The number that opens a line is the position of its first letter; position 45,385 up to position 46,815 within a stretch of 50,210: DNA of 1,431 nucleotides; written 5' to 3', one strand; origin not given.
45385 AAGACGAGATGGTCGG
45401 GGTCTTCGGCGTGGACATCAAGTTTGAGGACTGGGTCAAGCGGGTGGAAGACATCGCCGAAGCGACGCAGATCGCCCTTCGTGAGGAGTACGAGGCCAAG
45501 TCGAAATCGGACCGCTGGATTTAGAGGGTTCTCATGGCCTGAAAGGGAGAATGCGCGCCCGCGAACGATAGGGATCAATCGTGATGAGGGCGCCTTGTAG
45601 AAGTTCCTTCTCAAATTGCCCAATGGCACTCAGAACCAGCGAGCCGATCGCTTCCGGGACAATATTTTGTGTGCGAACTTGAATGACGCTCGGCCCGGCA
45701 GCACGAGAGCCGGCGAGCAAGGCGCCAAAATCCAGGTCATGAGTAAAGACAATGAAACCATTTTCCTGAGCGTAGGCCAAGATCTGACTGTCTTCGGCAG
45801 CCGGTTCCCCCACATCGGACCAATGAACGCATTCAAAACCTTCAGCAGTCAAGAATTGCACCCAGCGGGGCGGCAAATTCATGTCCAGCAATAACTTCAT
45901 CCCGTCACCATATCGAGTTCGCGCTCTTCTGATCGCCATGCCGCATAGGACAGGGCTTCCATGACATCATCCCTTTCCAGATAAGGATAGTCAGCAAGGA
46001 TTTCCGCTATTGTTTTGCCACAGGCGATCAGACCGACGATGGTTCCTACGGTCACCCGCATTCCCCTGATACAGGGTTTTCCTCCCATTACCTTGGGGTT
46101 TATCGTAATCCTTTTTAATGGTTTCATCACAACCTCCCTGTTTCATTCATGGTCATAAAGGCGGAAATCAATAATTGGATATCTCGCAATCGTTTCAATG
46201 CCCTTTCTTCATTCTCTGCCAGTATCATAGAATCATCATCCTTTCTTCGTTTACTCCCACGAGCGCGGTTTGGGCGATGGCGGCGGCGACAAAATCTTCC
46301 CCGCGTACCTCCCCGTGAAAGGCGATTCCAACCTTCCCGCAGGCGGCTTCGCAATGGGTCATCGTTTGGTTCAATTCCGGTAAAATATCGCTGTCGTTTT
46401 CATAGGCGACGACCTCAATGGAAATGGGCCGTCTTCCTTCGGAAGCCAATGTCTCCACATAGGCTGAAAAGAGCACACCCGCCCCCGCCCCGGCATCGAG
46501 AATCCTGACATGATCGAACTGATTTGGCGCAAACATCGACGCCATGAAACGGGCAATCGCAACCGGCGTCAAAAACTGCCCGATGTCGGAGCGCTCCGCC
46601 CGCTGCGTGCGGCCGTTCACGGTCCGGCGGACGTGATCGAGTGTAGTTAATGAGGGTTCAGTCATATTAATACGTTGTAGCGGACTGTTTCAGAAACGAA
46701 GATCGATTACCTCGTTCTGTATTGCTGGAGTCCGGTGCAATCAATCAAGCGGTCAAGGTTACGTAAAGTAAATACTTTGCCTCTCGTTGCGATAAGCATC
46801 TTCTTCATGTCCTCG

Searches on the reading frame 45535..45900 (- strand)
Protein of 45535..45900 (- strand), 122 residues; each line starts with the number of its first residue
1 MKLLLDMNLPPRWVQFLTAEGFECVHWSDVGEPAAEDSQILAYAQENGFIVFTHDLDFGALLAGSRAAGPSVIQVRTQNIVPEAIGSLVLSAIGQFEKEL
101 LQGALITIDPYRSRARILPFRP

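Call 4: search_protein_families(library=pfam, max_evalue=0.01, proteins=[window:45535-45900:-])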
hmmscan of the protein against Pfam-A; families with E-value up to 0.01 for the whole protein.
seq(122 aa): 2 families
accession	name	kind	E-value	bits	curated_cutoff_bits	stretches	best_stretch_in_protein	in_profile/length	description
PF18480.7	DUF5615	-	5.1e-29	100.8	23.8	1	1-110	1-109/110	Domain of unknown function (DUF5615)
PF18478.7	PIN_10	-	1.5e-07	31.8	26.2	1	1-58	1-62/84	PIN like domain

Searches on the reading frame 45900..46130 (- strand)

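Call 4: search_protein_families(library=pfam, max_evalue=0.01, proteins=[window:45900-46130:-])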
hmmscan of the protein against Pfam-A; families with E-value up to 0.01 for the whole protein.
seq(77 aa): 1 family
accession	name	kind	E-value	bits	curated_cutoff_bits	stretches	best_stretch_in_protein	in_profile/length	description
PF04255.20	DUF433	-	6.8e-26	90.3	23.6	1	8-63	1-56/56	Protein of unknown function (DUF433)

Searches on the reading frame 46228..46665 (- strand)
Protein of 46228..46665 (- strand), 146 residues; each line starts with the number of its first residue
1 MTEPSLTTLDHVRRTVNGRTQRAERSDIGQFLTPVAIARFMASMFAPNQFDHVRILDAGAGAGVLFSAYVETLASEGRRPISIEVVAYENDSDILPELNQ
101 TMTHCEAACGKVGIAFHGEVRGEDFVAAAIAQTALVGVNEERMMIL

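Call 4: search_protein_families(library=pfam, max_evalue=0.01, proteins=[window:46228-46665:-])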
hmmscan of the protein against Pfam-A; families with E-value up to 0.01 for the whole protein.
seq(146 aa): 1 family
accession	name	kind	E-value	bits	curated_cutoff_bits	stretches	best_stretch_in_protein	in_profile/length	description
PF02384.22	N6_Mtase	-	0.0022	17.8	20.4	1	23-89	20-84/311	N-6 DNA Methylase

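Call 5: search_protein_families(library=ncbifam, max_evalue=0.01, proteins=[window:46228-46665:-])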
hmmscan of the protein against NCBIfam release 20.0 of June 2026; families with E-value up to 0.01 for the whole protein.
seq(146 aa): 4 families
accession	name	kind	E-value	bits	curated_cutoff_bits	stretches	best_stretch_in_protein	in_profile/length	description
NF047738.1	antiphage_MADS2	equivalog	3.6e-05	22.2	720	1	25-78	307-358/654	methylation-associated defense system DNA methyltransferase MAD2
NF000087.1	ErmO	exception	0.00033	20.2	450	1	20-103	5-78/259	23S rRNA (adenine(2058)-N(6))-methyltransferase Erm(O)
NF000337.1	erm_SHROVE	exception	0.0044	16.3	320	1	27-104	6-72/248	ErmE/ErmH/ErmO/ErmR family 23S rRNA (adenine(2058)-N(6))-methyltransferase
NF000047.1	ErmV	exception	0.0064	15.9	500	1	19-134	3-99/259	23S rRNA (adenine(2058)-N(6))-methyltransferase Erm(V)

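Call 6: search_protein_families(library=padloc, max_evalue=0.01, proteins=[window:46228-46665:-])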
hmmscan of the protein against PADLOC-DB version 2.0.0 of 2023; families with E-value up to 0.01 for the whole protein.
seq(146 aa): 9 families
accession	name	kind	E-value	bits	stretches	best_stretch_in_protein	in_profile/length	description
PDLC03227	MTase_II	-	3.5e-29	100.1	1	5-134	4-127/494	Type II methyltransferase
PDLC03359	MTase_II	-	1.3e-18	64.6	1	6-132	13-137/840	Type II methyltransferase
PDLC04134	mad2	-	4.1e-06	23.9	1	9-102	251-333/492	mads_2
PDLC03318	MTase_II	-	7.3e-05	19.3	1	24-68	339-381/723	Type II methyltransferase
PDLC03248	MTase_II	-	9.1e-05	19.4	1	22-97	3-68/521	Type II methyltransferase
PDLC03021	MTase_I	-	0.00027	17.9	1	26-74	161-207/491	Type I methyltransferase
PDLC03033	MTase_I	-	0.0017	15.4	1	30-69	203-243/541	Type I methyltransferase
PDLC03025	MTase_I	-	0.0026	14.5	1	26-75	159-206/569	Type I methyltransferase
PDLC03219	MTase_II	-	0.0029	14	1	25-66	47-86/504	Type II methyltransferase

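Call 53: search_dna_similar(query=window:46228-46665:-, collection=plasmids, mode=protein, max_rows=10)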
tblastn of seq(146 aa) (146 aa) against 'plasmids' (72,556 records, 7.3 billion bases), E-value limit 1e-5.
Records with a match: 64; places in all: 65; records where one place covers at least 80% of the query: 15.
Best place of each record, by identity: <60% 64.
By first word of the organism name: Acinetobacter 12; Vibrio 8; Aeromonas 6; Pseudomonas 6; Pandoraea 3; Serratia 3; Lactococcus 3; Escherichia 2; Citrobacter 2; Morganella 2; and 15 more.
By predicted mobility (MOB-suite, as given by PLSDB): mobilizable 25; non-mobilizable 23; conjugative 16.
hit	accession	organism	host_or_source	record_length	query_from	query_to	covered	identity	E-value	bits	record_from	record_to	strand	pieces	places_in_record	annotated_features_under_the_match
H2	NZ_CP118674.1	Komagataeibacter nataicola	mixed culture,Kombucha tea culture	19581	6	132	87%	40.2%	2e-18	87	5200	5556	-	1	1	Eco57I restriction-modification methylase domain-containing protein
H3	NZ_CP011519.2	Pandoraea oxalativorans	-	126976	6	135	89%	36.2%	6e-16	80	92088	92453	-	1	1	Eco57I restriction-modification methylase domain-containing protein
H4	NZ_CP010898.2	Pandoraea vervacti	bacteria,uncultivated field soil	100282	6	135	89%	35.4%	1e-14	76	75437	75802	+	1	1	Eco57I restriction-modification methylase domain-containing protein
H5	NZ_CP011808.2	Pandoraea faecigallinarum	cell culture,chicken dung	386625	3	135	91%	34.6%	2e-15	79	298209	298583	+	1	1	Eco57I restriction-modification methylase domain-containing protein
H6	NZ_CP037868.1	Hydrogenophaga pseudoflava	pure culture,mud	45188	14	131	81%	37.8%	3e-18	87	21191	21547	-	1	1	Eco57I restriction-modification methylase domain-containing protein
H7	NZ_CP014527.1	Haematospirillum jordaniae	Homo sapiens,Blood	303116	1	131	90%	32.6%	3e-13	72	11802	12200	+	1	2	N-6 DNA methylase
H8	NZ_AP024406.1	Aeromonas caviae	-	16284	6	102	66%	42.3%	1e-15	79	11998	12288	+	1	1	Eco57I restriction-modification methylase domain-containing protein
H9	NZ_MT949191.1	Pseudomonas aeruginosa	-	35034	6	102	66%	42.3%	1e-15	79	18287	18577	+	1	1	Eco57I restriction-modification methylase domain-containing protein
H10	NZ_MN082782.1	Pseudomonas aeruginosa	Homo sapiens,respiratory secretion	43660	6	102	66%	42.3%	1e-15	79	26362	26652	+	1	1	Eco57I restriction-modification methylase domain-containing protein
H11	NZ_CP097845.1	Pseudomonas aeruginosa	Homo sapiens,urine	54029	6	102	66%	42.3%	1e-15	79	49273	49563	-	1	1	Eco57I restriction-modification methylase domain-containing protein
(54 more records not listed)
